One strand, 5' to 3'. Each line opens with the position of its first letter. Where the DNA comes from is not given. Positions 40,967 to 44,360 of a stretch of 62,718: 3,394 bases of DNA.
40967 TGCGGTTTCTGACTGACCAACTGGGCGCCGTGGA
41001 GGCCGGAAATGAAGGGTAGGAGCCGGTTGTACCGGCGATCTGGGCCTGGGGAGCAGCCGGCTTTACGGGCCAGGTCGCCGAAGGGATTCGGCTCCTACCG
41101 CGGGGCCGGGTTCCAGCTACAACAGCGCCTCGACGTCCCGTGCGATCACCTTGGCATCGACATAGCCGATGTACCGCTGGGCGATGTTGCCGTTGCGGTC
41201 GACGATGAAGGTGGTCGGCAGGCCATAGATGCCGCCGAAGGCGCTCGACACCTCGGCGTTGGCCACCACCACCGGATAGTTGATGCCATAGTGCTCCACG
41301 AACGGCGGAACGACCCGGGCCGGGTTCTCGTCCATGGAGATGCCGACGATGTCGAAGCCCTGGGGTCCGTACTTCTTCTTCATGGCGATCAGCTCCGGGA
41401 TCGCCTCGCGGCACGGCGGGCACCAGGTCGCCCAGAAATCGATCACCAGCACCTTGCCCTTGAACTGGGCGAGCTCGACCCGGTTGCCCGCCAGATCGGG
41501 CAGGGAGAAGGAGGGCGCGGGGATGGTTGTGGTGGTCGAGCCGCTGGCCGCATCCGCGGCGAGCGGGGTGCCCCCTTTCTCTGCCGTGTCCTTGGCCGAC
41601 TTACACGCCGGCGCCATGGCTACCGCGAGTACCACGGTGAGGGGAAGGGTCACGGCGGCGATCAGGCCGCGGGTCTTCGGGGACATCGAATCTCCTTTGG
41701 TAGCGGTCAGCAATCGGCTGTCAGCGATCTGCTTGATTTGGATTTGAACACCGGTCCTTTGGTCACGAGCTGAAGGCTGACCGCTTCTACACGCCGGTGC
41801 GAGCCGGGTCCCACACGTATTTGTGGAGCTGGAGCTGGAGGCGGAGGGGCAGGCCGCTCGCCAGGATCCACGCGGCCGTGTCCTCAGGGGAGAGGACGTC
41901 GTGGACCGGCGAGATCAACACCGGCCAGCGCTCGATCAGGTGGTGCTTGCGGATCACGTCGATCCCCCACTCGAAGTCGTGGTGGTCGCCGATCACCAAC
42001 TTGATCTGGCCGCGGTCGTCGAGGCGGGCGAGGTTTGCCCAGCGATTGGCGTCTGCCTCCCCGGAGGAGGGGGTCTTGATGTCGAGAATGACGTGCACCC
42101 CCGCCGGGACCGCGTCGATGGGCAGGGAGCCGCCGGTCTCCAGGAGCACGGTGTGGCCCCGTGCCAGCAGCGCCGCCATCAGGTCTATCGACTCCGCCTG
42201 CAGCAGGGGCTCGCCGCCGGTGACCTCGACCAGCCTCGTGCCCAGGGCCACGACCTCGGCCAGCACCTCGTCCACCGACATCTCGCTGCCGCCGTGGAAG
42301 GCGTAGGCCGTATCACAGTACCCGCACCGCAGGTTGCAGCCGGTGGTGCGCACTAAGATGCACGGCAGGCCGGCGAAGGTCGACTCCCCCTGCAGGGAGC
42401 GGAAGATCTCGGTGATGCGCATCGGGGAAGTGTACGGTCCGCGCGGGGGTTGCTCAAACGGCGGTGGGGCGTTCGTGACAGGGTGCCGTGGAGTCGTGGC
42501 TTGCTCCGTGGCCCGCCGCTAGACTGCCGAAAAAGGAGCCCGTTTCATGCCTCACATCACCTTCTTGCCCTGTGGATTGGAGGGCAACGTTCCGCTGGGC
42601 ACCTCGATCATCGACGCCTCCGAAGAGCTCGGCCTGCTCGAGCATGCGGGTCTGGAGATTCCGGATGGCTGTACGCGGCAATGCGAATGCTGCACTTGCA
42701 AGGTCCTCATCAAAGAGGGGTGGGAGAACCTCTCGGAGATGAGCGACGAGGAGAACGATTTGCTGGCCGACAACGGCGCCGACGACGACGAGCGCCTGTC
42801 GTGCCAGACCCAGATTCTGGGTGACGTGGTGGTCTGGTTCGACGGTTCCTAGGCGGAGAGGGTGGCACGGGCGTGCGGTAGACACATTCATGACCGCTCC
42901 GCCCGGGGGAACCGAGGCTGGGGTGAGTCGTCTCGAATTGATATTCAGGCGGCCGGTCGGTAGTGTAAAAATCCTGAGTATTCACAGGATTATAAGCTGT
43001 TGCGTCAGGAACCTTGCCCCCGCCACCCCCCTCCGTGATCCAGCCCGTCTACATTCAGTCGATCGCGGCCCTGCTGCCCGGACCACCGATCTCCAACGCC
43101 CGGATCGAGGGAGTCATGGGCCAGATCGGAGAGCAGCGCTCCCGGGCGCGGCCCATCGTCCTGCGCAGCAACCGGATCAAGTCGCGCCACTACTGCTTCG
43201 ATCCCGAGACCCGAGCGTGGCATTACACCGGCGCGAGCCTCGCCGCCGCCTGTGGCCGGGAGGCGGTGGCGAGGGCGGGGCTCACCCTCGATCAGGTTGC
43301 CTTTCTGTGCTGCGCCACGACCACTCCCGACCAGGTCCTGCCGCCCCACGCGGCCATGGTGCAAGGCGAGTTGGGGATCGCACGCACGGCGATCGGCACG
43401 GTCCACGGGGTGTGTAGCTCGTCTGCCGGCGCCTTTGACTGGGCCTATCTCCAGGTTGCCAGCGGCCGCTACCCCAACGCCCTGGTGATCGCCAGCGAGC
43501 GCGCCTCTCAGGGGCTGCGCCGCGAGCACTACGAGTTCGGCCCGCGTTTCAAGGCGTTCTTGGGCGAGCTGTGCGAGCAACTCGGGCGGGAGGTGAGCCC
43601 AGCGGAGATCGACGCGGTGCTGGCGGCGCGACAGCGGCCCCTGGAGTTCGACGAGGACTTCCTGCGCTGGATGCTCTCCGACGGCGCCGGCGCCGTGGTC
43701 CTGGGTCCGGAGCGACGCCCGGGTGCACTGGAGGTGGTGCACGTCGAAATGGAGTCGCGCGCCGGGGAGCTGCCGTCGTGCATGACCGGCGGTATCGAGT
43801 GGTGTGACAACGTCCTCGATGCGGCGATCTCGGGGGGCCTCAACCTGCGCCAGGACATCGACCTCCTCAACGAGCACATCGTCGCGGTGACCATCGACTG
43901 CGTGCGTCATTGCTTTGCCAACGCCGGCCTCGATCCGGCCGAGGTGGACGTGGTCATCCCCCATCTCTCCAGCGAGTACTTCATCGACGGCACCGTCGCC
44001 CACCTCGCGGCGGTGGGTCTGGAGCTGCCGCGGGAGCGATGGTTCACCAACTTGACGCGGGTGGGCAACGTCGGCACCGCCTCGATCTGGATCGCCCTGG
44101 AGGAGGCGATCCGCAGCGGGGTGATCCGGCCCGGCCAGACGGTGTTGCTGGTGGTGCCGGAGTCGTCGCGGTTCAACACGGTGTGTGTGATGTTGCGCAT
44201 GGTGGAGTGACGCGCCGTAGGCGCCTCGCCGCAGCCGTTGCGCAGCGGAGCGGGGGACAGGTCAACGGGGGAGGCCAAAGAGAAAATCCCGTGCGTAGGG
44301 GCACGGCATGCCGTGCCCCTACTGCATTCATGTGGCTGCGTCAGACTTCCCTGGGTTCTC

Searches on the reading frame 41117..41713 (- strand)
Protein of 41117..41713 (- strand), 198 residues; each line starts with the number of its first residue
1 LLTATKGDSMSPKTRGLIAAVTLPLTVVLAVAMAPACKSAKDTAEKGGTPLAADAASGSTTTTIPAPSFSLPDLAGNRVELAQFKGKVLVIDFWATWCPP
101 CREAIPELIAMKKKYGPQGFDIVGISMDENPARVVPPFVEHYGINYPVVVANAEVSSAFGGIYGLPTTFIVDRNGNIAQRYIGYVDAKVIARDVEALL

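Call 37: search_protein_families(library=pfam, proteins=[window:41117-41713:-], max_evalue=0.00001)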
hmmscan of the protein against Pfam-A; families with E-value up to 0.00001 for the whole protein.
window:41117-41713:- (198 aa): 5 families
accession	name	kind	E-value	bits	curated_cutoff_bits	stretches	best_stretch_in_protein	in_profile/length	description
PF00578.27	AhpC-TSA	-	3.5e-26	92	26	1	65-179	4-123/124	AhpC/TSA family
PF08534.16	Redoxin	-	6.1e-26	91.4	26.6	1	65-188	5-139/148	Redoxin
PF13905.12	Thioredoxin_8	-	1.5e-13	51.3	27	1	86-177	1-94/94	Thioredoxin-like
PF00085.26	Thioredoxin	-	2.7e-09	37.4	23.5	1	85-133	17-64/103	Thioredoxin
PF13098.12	Thioredoxin_2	-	3.9e-08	34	27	1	85-190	4-100/104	Thioredoxin-like domain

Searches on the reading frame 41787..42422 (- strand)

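Call 37: search_protein_families(library=pfam, proteins=[window:41787-42422:-], max_evalue=0.00001)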
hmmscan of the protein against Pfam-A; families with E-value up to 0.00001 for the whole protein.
window:41787-42422:- (211 aa): 1 family
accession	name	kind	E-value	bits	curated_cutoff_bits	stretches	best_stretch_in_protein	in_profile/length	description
PF04055.27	Radical_SAM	-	3.1e-14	53.9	29.5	1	24-117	2-111/166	Radical SAM superfamily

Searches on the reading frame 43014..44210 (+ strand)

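Call 37: search_protein_families(library=pfam, proteins=[window:43014-44210:+], max_evalue=0.00001)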
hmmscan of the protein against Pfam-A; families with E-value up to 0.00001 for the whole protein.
window:43014-44210:+ (398 aa): 3 families
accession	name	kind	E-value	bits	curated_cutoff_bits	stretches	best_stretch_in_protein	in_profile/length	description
PF08541.16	ACP_syn_III_C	-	8.5e-15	55.1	26.6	1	302-380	2-75/90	3-Oxoacyl-[acyl-carrier-protein (ACP)] synthase III C terminal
PF08545.16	ACP_syn_III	-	7.2e-07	29.5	24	0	132-168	5-41/80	3-Oxoacyl-[acyl-carrier-protein (ACP)] synthase III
PF00108.29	Thiolase_N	-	8.9e-07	29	26.4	0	74-166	24-117/260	Thiolase, N-terminal domain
